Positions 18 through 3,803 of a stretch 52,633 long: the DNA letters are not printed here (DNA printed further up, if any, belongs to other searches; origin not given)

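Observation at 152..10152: Four-gene PLD-SNF2 / PglX-MmeI-type methyltransferase / two Schlafen-like COG2865 genes: candidate unnamed restriction-modification-like defence operon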

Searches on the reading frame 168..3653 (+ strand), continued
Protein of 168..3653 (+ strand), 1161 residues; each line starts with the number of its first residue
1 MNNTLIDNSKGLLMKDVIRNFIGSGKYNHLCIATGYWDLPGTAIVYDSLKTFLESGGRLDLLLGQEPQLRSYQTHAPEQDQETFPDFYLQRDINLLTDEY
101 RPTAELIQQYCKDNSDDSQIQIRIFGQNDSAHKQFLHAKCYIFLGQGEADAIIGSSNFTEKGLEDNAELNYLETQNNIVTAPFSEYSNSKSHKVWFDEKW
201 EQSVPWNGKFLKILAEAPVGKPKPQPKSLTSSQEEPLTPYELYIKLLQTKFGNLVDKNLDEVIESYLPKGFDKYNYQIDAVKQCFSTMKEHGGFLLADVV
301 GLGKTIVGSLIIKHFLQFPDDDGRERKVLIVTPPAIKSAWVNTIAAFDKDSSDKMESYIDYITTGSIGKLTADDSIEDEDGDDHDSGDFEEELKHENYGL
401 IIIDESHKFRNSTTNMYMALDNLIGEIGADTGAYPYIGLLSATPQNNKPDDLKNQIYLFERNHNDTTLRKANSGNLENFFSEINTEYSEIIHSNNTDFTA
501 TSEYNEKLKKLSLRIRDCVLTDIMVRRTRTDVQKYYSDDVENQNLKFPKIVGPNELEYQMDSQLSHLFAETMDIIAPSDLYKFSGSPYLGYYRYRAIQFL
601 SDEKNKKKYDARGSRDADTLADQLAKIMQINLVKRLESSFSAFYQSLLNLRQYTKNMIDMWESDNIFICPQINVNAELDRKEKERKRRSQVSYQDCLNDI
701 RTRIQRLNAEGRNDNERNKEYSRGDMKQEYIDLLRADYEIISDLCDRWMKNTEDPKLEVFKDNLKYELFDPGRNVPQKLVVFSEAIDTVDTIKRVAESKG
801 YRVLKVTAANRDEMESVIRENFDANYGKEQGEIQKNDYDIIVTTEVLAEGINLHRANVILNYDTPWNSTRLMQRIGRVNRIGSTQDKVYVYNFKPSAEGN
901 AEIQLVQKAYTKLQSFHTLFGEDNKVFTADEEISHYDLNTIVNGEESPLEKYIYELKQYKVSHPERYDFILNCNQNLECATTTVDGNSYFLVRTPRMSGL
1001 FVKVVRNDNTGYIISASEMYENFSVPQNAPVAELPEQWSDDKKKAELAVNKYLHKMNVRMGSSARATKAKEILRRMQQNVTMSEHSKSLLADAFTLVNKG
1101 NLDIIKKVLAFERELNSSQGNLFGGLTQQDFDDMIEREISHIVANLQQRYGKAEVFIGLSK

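Call 36: search_protein_families(library=pfam, proteins=[L047:10151-13543:+, L074:19509-23399:+, L070:18053-21271:-, L014:18602-21325:+, L036:2387-6043:+, L013:1120-4344:+, L068:201-4214:+], max_evalue=0.001)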
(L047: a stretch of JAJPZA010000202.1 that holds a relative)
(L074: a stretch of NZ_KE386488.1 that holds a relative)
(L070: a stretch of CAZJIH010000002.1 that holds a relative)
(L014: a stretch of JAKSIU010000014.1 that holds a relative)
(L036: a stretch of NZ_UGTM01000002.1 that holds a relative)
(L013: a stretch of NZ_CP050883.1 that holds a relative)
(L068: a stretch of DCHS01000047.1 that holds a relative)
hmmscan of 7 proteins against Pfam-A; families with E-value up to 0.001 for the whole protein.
L047:10151-13543:+ (1131 aa): 8 families
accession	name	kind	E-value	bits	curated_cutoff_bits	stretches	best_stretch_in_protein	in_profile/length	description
PF13195.11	DUF4011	-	5.9e-38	130.8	22.2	1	20-173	1-158/158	Protein of unknown function (DUF4011)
PF13086.12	AAA_11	-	2e-18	67.5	27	2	908-959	200-253/257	AAA domain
PF13245.12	AAA_19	-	2.6e-10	41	25.1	1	283-390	2-106/134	AAA domain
PF13604.12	AAA_30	-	2.4e-08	34.4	27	1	280-338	4-64/191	AAA domain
PF09848.15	SLFN-g3_helicase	-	7.8e-06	25.8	24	0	295-374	4-74/354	Schlafen group 3, DNA/RNA helicase domain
PF13087.12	AAA_12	-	1.7e-05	24.9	27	1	999-1113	19-136/195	AAA domain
PF01695.23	IstB_IS21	-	0.00043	20.3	24.1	0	252-329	58-129/238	IstB-like ATP binding protein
PF20720.3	nSTAND3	-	0.00045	20.4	27.2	0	294-378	19-103/155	Novel STAND NTPase 3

L074:19509-23399:+ (1297 aa): 0 families

L070:18053-21271:- (1072 aa): 4 families
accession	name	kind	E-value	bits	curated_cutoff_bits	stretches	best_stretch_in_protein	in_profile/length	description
PF08238.18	Sel1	-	2.7e-160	515.6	30.7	16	180-213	3-36/36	Sel1 repeat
PF23310.1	TPR_27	-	4.4e-08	33.2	27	0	301-351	40-90/110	Plant tetratrico peptide repeats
PF13431.12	TPR_17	-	0.0001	22.7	24.4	0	354-382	9-33/34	Tetratricopeptide repeat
PF14559.12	TPR_19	-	0.00034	21.3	25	0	508-537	4-35/68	Tetratricopeptide repeat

L014:18602-21325:+ (907 aa): 1 family
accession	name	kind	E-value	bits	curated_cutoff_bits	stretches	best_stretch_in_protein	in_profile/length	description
PF13091.12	PLDc_2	-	0.00039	20.7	27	0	321-369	77-116/132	PLD-like domain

L036:2387-6043:+ (1218 aa): 5 families
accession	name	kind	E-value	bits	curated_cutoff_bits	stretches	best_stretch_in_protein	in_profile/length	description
PF02384.22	N6_Mtase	-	9.5e-36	124.1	20.4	1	404-650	3-238/311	N-6 DNA Methylase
PF01420.25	Methylase_S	-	5.5e-19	69.4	22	2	889-1022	19-164/168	Type I restriction modification DNA specificity domain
PF07669.17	Eco57I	-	3.9e-14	53.5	25.3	1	523-628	64-168/171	Eco57I restriction-modification methylase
PF13847.12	Methyltransf_31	-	1.1e-05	25.5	27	1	453-604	6-127/145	Methyltransferase domain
PF13588.12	HSDR_N_2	-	1.3e-05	25.6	25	1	76-136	13-73/110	Type I restriction enzyme R protein N terminus (HSDR_N)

L013:1120-4344:+ (1074 aa): 9 families
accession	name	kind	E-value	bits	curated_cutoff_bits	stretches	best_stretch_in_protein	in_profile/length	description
PF02786.22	CPSase_L_D2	-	6e-109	362.9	19.8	2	127-329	1-209/211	Carbamoyl-phosphate synthase L chain, ATP binding domain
PF25596.1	CPSase_L_D1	-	2.7e-91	301.9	27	2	560-671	2-117/118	Carbamoyl phosphate synthase preATP-grasp domain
PF02787.25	CPSase_L_D3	-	1.3e-29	102.4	26.6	1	418-495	2-78/80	Carbamoyl-phosphate synthetase large chain, oligomerisation domain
PF02142.27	MGS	-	1.4e-25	89.7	24.1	1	956-1046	1-94/94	MGS-like domain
PF07478.18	Dala_Dala_lig_C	-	1.6e-20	73.9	24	2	683-844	2-173/204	D-ala D-ala ligase C-terminus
PF02222.28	ATP-grasp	-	2.3e-20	73.5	27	2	682-846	2-162/179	ATP-grasp domain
PF15632.11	ATPgrasp_Ter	-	6.7e-10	39.3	29.1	1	796-885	41-123/131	ATP-grasp in the biosynthetic pathway with Ter operon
PF08443.16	RimK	-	3.5e-07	30.5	21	1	673-776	1-101/188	RimK-like ATP-grasp domain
PF01071.24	GARS_A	-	0.00018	21.8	27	0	681-775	8-106/194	Phosphoribosylglycinamide synthetase, ATP-grasp (A) domain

L068:201-4214:+ (1337 aa): 5 families
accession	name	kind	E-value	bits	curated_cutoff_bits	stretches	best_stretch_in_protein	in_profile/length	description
PF00082.27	Peptidase_S8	-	1.5e-46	159.5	21.8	1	187-463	1-273/288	Subtilase family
PF22148.1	Fervidolysin_NPro-like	-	1.6e-07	32.1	21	0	99-147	35-81/81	Fervidolysin N-terminal prodomain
PF00404.24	Dockerin_1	-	3.5e-05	24.4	22.9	1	1107-1154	1-49/57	Dockerin type I domain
PF13229.12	Beta_helix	-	0.00024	21.2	25.9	1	685-803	27-142/158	Right handed beta helix region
PF16361.10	Peptidase_S8_N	-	0.00059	20.8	30.5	0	43-158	3-107/142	N-terminal of Subtilase family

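Call 43: search_dna_similar(query=window:168-3653:+, collection=plasmids, mode=protein, max_evalue=1e-30, max_rows=25)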
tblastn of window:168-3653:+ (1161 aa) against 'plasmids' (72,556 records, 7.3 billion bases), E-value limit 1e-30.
Records with a match: 12; places in all: 12; records where one place covers at least 80% of the query: 1.
Best place of each record, by identity: <60% 12.
By first word of the organism name: Lactococcus 4; Prevotella 2; Thermus 1; Allomeiothermus 1; Planktothrix 1; Brasilonema 1; Lactiplantibacillus 1; Parabacteroides 1.
By predicted mobility (MOB-suite, as given by PLSDB): non-mobilizable 11; mobilizable 1.
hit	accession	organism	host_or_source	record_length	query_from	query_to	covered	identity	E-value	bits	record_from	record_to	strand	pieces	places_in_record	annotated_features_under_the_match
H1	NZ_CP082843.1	Prevotella nigrescens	-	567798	1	1161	100%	52.1%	0e+0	1171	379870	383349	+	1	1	helicase-related protein | helix-turn-helix transcriptional regulator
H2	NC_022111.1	Prevotella sp. oral taxon 299 str. F0039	Homo sapiens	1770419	17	931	79%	34.9%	9e-131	449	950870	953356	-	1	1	none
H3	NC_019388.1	Thermus oshimai JL-2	-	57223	152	932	67%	27.5%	3e-58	229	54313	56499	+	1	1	helicase-related protein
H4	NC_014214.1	Allomeiothermus silvanus DSM 9946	hot spring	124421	152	934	67%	25.6%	7e-56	221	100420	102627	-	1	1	helicase-related protein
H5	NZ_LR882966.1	Planktothrix agardhii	-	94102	135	905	66%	24.9%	2e-35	155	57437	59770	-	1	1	helicase-related protein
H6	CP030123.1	Brasilonema octagenarum UFV-E1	Eucalyptus grandis,mixed culture,leaves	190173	151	927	67%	24.6%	4e-41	174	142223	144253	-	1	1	helicase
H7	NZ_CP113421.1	Lactiplantibacillus plantarum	pure culture,Chinese sauerkraut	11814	5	458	39%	29.3%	3e-34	151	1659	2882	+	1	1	SNF2-related protein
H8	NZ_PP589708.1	Lactococcus sp.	Bacterial culture,Dairy environment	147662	5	458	39%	29.2%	8e-35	153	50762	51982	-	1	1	DEAD/DEAH box helicase family protein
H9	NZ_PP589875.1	Lactococcus sp.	Bacterial culture,Dairy environment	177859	5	458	39%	29.2%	8e-35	153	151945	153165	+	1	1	DEAD/DEAH box helicase family protein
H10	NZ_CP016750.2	Lactococcus cremoris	Single cell,Dairy fermentation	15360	5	458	39%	29.0%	2e-34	152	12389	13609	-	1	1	DEAD/DEAH box helicase family protein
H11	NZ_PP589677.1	Lactococcus sp.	Bacterial culture,Dairy environment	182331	5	458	39%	28.8%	3e-36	157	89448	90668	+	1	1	DEAD/DEAH box helicase family protein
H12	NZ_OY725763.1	Parabacteroides distasonis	-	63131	518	936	36%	30.8%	4e-40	170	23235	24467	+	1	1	SNF2-related protein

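Call 44: get_annotated_region(hit=H1, flank=9000)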
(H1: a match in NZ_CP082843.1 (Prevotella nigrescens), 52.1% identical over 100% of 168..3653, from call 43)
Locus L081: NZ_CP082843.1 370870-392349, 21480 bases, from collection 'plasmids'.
description: Prevotella nigrescens strain FDAARGOS_1486 plasmid unnamed, complete sequence
organism: Prevotella nigrescens (NCBI taxid 28133)
taxonomy: Bacteria; Bacteroidota; Bacteroidia; Bacteroidales; Prevotellaceae; Prevotella; Prevotella nigrescens
host: -; source: -; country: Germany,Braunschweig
typing (MOB-suite, as given by PLSDB): non-mobilizable; mating-pair formation MPF_T
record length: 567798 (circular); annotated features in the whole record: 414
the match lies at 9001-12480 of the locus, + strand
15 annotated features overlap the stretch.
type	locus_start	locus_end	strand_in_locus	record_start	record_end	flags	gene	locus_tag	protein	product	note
CDS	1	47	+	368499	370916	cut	-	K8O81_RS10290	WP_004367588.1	MMPL family transporter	-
CDS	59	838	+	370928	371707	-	-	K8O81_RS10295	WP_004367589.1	outer membrane lipoprotein-sorting protein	GO:0044874 - lipoprotein localization to outer membrane [Evidence IEA]; GO:0042953 - lipoprotein transport [Evidence ...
CDS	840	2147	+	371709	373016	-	-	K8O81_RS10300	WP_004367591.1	DUF1302 family protein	-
CDS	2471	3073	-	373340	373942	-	-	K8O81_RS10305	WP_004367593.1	DDE-type integrase/transposase/recombinase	GO:0015074 - DNA integration [Evidence IEA]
CDS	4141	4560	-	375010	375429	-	-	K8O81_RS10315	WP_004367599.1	hypothetical protein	-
CDS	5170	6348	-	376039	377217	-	-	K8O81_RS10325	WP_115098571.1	IS4 family transposase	-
CDS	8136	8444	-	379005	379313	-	-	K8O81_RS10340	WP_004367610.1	DUF3853 family protein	-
CDS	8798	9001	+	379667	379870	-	-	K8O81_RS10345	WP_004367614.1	helix-turn-helix transcriptional regulator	-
CDS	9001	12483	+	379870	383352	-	-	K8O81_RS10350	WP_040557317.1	helicase-related protein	-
CDS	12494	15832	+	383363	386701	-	-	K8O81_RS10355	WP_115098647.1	N-6 DNA methylase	GO:0006306 - DNA methylation [Evidence IEA]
CDS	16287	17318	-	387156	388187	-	-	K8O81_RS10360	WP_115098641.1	Eco57I restriction-modification methylase domain-containing protein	GO:0006304 - DNA modification [Evidence IEA]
CDS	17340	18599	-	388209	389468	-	-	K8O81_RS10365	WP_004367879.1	ATP-binding protein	-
CDS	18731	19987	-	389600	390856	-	-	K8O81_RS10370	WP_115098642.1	Eco57I restriction-modification methylase domain-containing protein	GO:0006304 - DNA modification [Evidence IEA]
CDS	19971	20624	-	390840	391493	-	-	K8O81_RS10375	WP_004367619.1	master DNA invertase Mpi family serine-type recombinase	-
CDS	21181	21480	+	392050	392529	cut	-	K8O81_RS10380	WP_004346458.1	hypothetical protein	-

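Call 54: search_solved_structures(query=A1, max_evalue=0.00001)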
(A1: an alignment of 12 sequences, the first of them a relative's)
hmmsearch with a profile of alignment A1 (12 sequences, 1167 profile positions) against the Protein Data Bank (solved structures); distinct sequences matched with E-value up to 0.00001: 43.
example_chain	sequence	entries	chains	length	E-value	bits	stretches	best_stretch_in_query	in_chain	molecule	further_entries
7ux9_P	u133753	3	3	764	1.3e-11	46.4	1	780-930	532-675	ATP-dependent DNA helicase DDM1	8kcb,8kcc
8wh5_K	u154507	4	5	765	1.4e-11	46.4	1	780-930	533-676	ATP-dependent DNA helicase DDM1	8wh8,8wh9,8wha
8j90_K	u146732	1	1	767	1.4e-11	46.4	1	780-930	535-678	ATP-dependent DNA helicase DDM1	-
8skz_A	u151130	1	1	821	1.7e-11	46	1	780-930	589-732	ATP-dependent DNA helicase DDM1,Lymphoid-specific helicase chimera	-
8so8_A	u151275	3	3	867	3.7e-10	41.6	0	799-924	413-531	RNA polymerase-associated protein RapA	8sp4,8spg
6bog_A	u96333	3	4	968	5.5e-10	41.1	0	799-924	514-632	RNA polymerase-associated protein RapA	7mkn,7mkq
4s20_K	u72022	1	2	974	5.6e-10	41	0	799-924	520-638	RNA polymerase-associated protein RapA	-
7m8e_F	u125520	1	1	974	5.6e-10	41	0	799-924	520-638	RNA polymerase-associated protein RapA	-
8t0l_F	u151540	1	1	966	7.4e-09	37.3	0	799-924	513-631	RNA polymerase-associated protein RapA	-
1z3i_X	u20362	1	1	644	1e-08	36.8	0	295-430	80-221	similar to RAD54-like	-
6jyl_K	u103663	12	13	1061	1.8e-08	36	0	769-920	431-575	ISWI chromatin-remodeling complex ATPase ISW1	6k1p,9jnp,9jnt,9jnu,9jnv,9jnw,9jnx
6iro_L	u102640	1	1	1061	1.8e-08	36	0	769-920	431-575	ISWI chromatin-remodeling complex ATPase ISW1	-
7x3t_V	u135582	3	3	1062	1.8e-08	36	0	769-920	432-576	ISWI chromatin-remodeling complex ATPase ISW1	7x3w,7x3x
9lj2_K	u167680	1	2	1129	2.4e-08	35.6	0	769-920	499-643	ISWI chromatin-remodeling complex ATPase ISW1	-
5jxr_A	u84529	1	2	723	3e-08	35.3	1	773-905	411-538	Chromatin-remodeling complex ATPase-like protein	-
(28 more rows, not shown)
